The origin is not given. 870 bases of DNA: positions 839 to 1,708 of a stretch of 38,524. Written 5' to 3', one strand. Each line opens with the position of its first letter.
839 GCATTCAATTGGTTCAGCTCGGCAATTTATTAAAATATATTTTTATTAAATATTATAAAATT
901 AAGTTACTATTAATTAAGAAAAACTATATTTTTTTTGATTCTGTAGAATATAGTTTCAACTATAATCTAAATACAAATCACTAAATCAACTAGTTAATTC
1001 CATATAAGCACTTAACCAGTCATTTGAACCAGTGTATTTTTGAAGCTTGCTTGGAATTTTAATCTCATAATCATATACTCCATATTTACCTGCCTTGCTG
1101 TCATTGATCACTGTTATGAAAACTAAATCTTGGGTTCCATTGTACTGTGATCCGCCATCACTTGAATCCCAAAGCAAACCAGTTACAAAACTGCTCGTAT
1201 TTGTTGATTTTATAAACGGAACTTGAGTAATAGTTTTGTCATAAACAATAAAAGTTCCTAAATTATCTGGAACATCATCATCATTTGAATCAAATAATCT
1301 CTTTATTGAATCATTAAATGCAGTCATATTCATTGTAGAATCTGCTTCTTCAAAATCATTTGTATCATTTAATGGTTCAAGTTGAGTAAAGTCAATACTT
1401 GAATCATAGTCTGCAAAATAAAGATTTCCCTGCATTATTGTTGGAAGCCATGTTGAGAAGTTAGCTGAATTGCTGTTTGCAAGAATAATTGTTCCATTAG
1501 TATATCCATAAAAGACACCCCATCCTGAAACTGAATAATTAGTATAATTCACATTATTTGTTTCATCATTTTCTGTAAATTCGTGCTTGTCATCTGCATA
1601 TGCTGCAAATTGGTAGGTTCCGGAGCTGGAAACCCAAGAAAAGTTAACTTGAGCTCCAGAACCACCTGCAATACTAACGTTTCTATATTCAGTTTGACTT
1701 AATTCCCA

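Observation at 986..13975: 13-kb single ORF encoding a 4,329-aa mosaic, anchor-less secreted surface protein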

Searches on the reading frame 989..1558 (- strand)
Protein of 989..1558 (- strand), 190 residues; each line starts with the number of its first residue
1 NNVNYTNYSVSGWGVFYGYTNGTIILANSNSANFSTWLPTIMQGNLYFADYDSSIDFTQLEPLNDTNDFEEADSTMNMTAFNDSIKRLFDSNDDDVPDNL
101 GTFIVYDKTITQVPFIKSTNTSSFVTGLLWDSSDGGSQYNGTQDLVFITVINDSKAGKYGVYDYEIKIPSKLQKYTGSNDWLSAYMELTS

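Call 18: search_protein_families(library=pfam, proteins=[window:989-1558:-], max_evalue=1)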
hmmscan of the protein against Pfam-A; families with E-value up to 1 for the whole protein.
window:989-1558:- (190 aa): 0 families

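Call 20: find_homologous_proteins(query=window:989-1558:-, max_evalue=0.001)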
Query window:989-1558:- (190 aa): 4 proteins with E <= 0.001 among 35 candidates.
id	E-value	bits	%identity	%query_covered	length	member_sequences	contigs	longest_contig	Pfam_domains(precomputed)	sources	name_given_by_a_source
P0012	6.5e-42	161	47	99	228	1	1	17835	PF07705.18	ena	-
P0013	2.0e-33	134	44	94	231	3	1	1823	-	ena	-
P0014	8.5e-33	132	47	76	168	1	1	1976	-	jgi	-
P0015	1.9e-24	104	36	99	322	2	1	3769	PF07705.18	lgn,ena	-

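Call 35: find_homologous_proteins(query=A2, max_evalue=0.001)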
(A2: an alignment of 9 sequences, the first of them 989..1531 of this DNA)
Query A2 (9 sequences) (181 aa, profile of the alignment): 129 proteins with E <= 0.001 among 1955 candidates; the best 120 are listed.
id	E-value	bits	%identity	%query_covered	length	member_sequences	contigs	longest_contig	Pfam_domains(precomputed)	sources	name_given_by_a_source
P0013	1.7e-73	265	44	99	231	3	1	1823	-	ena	-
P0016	1.5e-72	261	42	99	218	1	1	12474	-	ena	-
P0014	1.8e-71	258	47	80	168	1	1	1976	-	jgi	-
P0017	2.6e-67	244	45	99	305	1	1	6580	PF07705.18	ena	-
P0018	3.4e-66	241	35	99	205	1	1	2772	-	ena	-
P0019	1.0e-65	239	39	99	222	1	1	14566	-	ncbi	ncbi:hypothetical protein ACFLTH_12330, partial [Bacteroidota bacterium]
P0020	1.6e-65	239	39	99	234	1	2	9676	PF01765.25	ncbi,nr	ncbi:MAG: ribosome recycling factor, partial [Nanoarchaeota archaeon]|nr:ribosome recycling factor [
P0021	1.1e-64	236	36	99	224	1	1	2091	-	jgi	jgi:hypothetical protein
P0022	1.0e-63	233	35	99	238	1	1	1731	-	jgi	jgi:hypothetical protein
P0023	7.9e-63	230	42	97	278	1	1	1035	PF07705.18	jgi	jgi:hypothetical protein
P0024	9.3e-63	230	41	99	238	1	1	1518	-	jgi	-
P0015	1.2e-62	229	37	98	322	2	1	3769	PF07705.18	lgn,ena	-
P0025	3.5e-62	228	40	100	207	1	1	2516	-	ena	-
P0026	1.3e-61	226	38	92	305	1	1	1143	PF07705.18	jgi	jgi:hypothetical protein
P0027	2.3e-61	225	37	92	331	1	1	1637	PF07705.18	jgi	jgi:hypothetical protein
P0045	2.3e-57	212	37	96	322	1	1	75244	PF07705.18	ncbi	-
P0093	5.3e-46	175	38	81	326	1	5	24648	PF07705.18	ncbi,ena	-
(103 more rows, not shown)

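Call 38: find_encoding_contigs(protein=P0045, flank=10000, max_places=2)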
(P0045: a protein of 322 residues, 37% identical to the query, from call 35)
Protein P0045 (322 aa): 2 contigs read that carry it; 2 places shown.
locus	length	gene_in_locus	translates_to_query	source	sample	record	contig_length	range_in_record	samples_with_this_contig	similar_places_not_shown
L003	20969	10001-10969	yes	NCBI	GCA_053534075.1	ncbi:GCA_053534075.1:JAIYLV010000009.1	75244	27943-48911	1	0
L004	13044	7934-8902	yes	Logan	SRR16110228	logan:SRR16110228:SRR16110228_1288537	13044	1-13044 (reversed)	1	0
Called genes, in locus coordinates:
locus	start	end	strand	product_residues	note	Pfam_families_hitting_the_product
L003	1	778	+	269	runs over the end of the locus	-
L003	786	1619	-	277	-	-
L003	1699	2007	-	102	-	PF04032:Rpr2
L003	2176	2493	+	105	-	-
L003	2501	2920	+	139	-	PF01035:DNA_binding_1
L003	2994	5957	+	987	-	-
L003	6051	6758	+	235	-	-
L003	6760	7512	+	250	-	PF08843:AbiEii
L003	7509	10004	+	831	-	-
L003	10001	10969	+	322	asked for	PF07705:CARDB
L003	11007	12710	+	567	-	-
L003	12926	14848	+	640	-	-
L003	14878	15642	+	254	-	PF13518:HTH_28, PF13551:HTH_29 (weak), PF00665:rve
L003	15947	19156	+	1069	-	PF15902:Sortilin-Vps10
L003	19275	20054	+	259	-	-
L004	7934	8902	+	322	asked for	PF07705:CARDB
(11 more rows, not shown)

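Call 39: find_encoding_contigs(protein=P0093, flank=10000, max_places=2)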
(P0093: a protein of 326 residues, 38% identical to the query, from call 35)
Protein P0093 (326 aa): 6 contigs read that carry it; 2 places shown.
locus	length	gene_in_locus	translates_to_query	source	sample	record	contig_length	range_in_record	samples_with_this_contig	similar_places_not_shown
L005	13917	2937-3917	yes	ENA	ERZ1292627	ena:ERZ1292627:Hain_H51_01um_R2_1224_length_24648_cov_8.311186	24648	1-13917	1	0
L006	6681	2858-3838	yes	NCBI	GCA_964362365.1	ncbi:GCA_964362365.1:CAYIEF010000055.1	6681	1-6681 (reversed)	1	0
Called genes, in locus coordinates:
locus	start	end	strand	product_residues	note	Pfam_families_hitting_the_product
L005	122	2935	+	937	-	-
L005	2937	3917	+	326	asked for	PF07705:CARDB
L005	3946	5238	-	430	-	-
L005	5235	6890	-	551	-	-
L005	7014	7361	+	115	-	-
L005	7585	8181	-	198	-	-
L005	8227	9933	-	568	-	PF04675:DNA_ligase_A_N, PF01068:DNA_ligase_A_M, PF09414:RNA_ligase (weak), PF04679:DNA_ligase_A_C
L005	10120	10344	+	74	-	-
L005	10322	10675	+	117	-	PF02452:PemK_toxin (weak)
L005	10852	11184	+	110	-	-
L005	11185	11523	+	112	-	-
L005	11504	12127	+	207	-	PF10637:Ofd1_CTDD (faint), PF13640:2OG-FeII_Oxy_3, PF13661:2OG-FeII_Oxy_4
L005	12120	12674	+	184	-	-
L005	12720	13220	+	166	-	PF06610:AlaE (weak)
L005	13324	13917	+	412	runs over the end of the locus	PF02308:MgtC, PF13194:DUF4010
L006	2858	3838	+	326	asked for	PF07705:CARDB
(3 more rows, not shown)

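Call 42: search_solved_structures(query=A2, max_evalue=10)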
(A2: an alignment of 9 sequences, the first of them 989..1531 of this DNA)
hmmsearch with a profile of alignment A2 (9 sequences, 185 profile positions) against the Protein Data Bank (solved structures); distinct sequences matched with E-value up to 10: 2.
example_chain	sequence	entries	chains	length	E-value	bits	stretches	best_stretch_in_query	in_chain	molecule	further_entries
6v7z_E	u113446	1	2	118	0.021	18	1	46-111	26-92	Nanobody VHH ID22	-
4rw0_A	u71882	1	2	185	0.048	16.8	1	73-166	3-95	Lipolytic protein G-D-S-L family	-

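Call 67: predict_structure(alignment_id=A4)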
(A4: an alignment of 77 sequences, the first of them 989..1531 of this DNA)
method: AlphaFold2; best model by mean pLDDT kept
length: 181 residues; sequences in the alignment: 77
mean_pLDDT: 91.6   pTM: 0.87
mean pLDDT of the five models: 91.6, 91.3, 91.0, 90.8, 89.4
residues with pLDDT >= 90: 148; 70-90: 11; 50-70: 22; < 50: 0
segments of 3 or more residues with pLDDT < 50: none
pLDDT, mean of each block of 10 residues (from residue 1): 92 71 62 88 97 95 97 97 96 96 97 95 95 97 95 97 94 92 67
secondary structure, 60 per line:
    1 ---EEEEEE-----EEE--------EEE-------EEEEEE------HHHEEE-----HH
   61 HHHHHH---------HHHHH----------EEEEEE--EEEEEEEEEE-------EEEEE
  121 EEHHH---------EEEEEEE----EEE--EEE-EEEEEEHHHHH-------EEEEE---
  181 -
elements in order: E4-9 E15-17 E26-28 E36-41 E51-53 H59-66 H76-80 E91-96 E99-108 E116-122 E135-141 E146-148 E151-153 E155-160 H161-165 E173-177

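Call 69: fold_search(model_id=the predicted structure, library=pdb)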
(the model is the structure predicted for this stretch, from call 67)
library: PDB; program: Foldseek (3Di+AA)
matches with E <= 10: 605; with E <= 0.001: 0
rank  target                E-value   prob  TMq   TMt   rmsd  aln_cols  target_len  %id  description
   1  9ccr_B                1.6e-01  0.06  0.14  0.16  10.9        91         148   11  Crystal structure of the EspE7 thioesterase mutant R35A from the esperamicin biosynthetic pathway at 1.6 A (released 2025-06-25)
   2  3hol                  2.3e-01  0.12  0.20  0.10  10.2       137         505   13  The Structure of Intact Ap-TbpB (N and C lobes) (released 2009-10-06)
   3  2xem_A                3.0e-01  0.06  0.14  0.17  11.2        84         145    8  Induced-fit and allosteric effects upon polyene binding revealed by crystal structures of the Dynemicin thioesterase (released 2010-10-13)
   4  2xem_C                3.3e-01  0.06  0.14  0.17  11.3        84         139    8  Induced-fit and allosteric effects upon polyene binding revealed by crystal structures of the Dynemicin thioesterase (released 2010-10-13)
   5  8zdj_S                4.0e-01  0.06  0.17  0.13  13.8       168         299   10  Cryo-EM structure of Mycobacteriophage Douge genome-packed connector (gp5, gp9, gp10, gp12 and gp13) (released 2025-06-25)
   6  9ccr_D                5.4e-01  0.03  0.15  0.19  13.7       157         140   11  Crystal structure of the EspE7 thioesterase mutant R35A from the esperamicin biosynthetic pathway at 1.6 A (released 2025-06-25)
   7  5vpj_A                5.7e-01  0.03  0.13  0.16  10.8        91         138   11  The crystal structure of a thioesterase from Actinomadura verrucosospora (released 2017-07-19)
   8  9u7y_FA               6.0e-01  0.04  0.19  0.12  17.9       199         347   15  Structure of the tip region of the intial complex in bacterial flagellar filament assembly at 3.68 angstroms resoluti (released 2026-04-01)
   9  5vpj_B                6.0e-01  0.03  0.13  0.16  11.3        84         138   10  The crystal structure of a thioesterase from Actinomadura verrucosospora (released 2017-07-19)
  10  5dm5_F                6.4e-01  0.04  0.14  0.18  10.3        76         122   16  Crystal structure of the hexameric thioesterase y2039 from Yersinia pestis (released 2015-11-11)
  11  7pjc_A                6.8e-01  0.11  0.21  0.09   9.1       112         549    6  The structure of Candida albicans phosphoglucomutase with isothiazolone modification on Cys359 (released 2022-09-07)
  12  2qq2_F                6.8e-01  0.03  0.15  0.16  13.4       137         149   11  Crystal structure of C-terminal domain of Human acyl-CoA thioesterase 7 (released 2007-08-14)
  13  4r7k_A                6.8e-01  0.02  0.14  0.14  17.9       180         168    7  1.88 Angstrom Resolution Crystal Structure of Hypothetical Protein jhp0584 from Helicobacter pylori. (released 2014-09-10)
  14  4i4j_F                7.7e-01  0.03  0.13  0.15  11.2        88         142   12  The structure of SgcE10, the ACP-polyene thioesterase involved in C-1027 biosynthesis (released 2012-12-12)
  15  2xem_B                7.7e-01  0.02  0.13  0.16  11.4        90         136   10  Induced-fit and allosteric effects upon polyene binding revealed by crystal structures of the Dynemicin thioesterase (released 2010-10-13)
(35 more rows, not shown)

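Call 72: fold_search(model_id=the predicted structure, library=viral)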
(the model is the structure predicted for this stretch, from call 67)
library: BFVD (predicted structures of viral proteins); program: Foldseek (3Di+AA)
matches with E <= 10: 375; with E <= 0.001: 0
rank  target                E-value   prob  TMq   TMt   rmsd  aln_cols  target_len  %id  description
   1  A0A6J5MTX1            2.2e-01  0.04  0.12  0.13  16.3       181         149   12  Uncharacterized protein [uncultured Caudovirales phage]
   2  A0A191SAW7            3.9e-01  0.08  0.16  0.13  13.9       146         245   12  (no name in the UniProt tables at hand)
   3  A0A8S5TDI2            3.9e-01  0.06  0.16  0.16  14.6       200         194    8  Major tail protein [Phage sp. ctesc4]
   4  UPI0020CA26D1         4.7e-01  0.01  0.10  0.10  17.1       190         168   11  (no name look-up for this kind of identifier)
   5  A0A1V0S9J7            5.3e-01  0.05  0.21  0.11  18.8       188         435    8  AAA family ATPase [Catovirus CTV1]
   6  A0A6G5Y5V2            6.3e-01  0.05  0.17  0.14  12.8       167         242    5  (no name in the UniProt tables at hand)
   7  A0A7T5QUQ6            6.7e-01  0.09  0.14  0.23   6.8        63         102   10  (no name in the UniProt tables at hand)
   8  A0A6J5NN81            6.7e-01  0.02  0.14  0.16  14.2       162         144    9  Uncharacterized protein [uncultured Caudovirales phage]
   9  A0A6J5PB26            7.6e-01  0.06  0.17  0.19  11.6       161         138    9  Uncharacterized protein [uncultured Caudovirales phage]
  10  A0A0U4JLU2            8.5e-01  0.03  0.15  0.17  12.7       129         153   14  (no name in the UniProt tables at hand)
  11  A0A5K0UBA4            9.0e-01  0.04  0.16  0.04   6.6        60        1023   20  Vesicle-fusing ATPase-like [Yasminevirus sp. GU-2018]
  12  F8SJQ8                9.0e-01  0.04  0.18  0.15  12.3       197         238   10  Uncharacterized protein 026 [Pseudomonas phage PhiPA3]
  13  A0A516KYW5            9.6e-01  0.02  0.14  0.12  15.3       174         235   12  (no name in the UniProt tables at hand)
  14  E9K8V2                9.6e-01  0.01  0.08  0.07  12.5        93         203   12  VP4 (Fragment) [Rotavirus B (isolate RVB/Human/China/ADRV/1982)]
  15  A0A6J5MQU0            1.0e+00  0.04  0.16  0.19  11.2       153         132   10  Uncharacterized protein [uncultured Caudovirales phage]
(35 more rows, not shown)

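Call 79: find_related_loci(query=A2, collection=metagenome_contigs, flank=10000)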
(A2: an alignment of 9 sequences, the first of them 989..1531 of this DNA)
Query A2 (181 aa) in metagenome_contigs; peptide patterns used: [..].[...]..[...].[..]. (x = any residue, [..] = any of these).
219 stretches matched a pattern; 167 encode a relative of the query (tblastn E <= 1e-3); the best 80 are kept; 80 distinct loci.
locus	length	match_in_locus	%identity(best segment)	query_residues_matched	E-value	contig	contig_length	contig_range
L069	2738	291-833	56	1-179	2e-67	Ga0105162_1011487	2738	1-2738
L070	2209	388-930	55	1-179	1e-64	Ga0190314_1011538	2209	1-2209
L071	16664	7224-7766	55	1-179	4e-63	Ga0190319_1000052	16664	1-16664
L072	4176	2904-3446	52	1-179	8e-63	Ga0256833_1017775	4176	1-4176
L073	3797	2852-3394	53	1-179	3e-57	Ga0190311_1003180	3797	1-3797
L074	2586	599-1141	45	1-179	1e-53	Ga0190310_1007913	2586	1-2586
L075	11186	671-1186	48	1-173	7e-50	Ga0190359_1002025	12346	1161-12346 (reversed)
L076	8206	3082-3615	45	1-179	1e-44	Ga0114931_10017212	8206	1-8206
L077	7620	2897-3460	44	1-181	1e-43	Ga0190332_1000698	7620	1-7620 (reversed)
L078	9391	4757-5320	44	1-181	1e-43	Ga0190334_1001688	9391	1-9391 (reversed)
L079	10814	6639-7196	42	1-179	4e-43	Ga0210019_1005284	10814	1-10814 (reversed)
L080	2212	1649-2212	45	1-179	2e-43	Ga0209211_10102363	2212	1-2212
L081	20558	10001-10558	42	1-179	2e-41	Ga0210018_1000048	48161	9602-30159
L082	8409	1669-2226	42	1-179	2e-41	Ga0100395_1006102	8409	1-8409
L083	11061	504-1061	42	1-179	4e-41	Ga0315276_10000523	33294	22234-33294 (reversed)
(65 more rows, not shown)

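Call 85: search_protein_families(library=pfam, proteins=[L081:484-1035:+, L081:10561-12774:+, L081:12910-13788:+, L081:14508-15308:+, L081:15363-16106:+, L081:16110-17060:+, L081:17239-17742:+, L081:17729-18472:+, L081:18474-19151:+], max_evalue=0.01)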
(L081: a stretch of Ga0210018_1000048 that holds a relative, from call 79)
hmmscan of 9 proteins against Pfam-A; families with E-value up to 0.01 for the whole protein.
L081:484-1035:+ (183 aa): 3 families
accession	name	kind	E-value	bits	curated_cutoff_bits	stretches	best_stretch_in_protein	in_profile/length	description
PF19027.5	DUF5752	-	1.7e-05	24.7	23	1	21-77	14-81/208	Family of unknown function (DUF5752)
PF11348.13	DUF3150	-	0.0012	18.6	24.9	0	104-151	196-243/257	Protein of unknown function (DUF3150)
PF04906.18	Tweety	-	0.0062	15.7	31.8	1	75-153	115-190/431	Tweety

L081:10561-12774:+ (737 aa): 2 families
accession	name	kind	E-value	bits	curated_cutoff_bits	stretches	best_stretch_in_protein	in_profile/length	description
PF07705.17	CARDB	-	1.9e-09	38.1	22.7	1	437-544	2-100/101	CARDB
PF17957.7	Big_7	-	6.9e-05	23.9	24.1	1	249-316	1-67/70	Bacterial Ig domain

L081:12910-13788:+ (292 aa): 1 family
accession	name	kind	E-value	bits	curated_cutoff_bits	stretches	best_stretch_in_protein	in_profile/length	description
PF19027.5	DUF5752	-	0.00098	19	23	1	246-272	50-78/208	Family of unknown function (DUF5752)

L081:14508-15308:+ (266 aa): 0 families

L081:15363-16106:+ (247 aa): 0 families

L081:16110-17060:+ (316 aa): 0 families

L081:17239-17742:+ (167 aa): 2 families
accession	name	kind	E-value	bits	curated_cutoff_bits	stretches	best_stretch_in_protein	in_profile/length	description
PF13936.12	HTH_38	-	0.00011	22.3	27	0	137-151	23-37/44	Helix-turn-helix domain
PF13384.12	HTH_23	-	0.00066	19.9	24.6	0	134-159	17-42/50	Homeodomain-like domain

L081:17729-18472:+ (247 aa): 0 families

L081:18474-19151:+ (225 aa): 0 families

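Call 96: search_protein_families(library=ncbifam, proteins=[window:989-1531:-, L081:14508-15308:+, L081:15363-16106:+, L081:17729-18472:+, L081:16110-17060:+, L081:18474-19151:+, L081:10561-12774:+, P0045], max_evalue=0.1)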
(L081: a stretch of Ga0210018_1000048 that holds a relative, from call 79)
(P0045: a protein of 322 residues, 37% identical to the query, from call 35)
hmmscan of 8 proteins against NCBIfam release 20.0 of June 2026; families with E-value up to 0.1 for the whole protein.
window:989-1531:- (181 aa): 0 families

L081:14508-15308:+ (266 aa): 0 families

L081:15363-16106:+ (247 aa): 0 families

L081:17729-18472:+ (247 aa): 2 families
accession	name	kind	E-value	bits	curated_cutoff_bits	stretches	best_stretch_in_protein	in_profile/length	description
NF050140.1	CLIBASIA_05150_VF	equivalog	0.025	14.1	220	1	146-222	45-114/216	CLIBASIA_05150 family virulence factor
NF009002.0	PRK12347.1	subfamily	0.048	12.8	386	0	120-192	125-195/231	L-ribulose-5-phosphate 4-epimerase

L081:16110-17060:+ (316 aa): 0 families

L081:18474-19151:+ (225 aa): 0 families

L081:10561-12774:+ (737 aa): 1 family
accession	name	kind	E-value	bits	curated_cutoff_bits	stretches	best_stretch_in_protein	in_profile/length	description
NF010017.0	PRK13494.1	equivalog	0.056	13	285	0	696-726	62-92/163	chemoreceptor glutamine deamidase CheD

P0045 (322 aa): 0 families
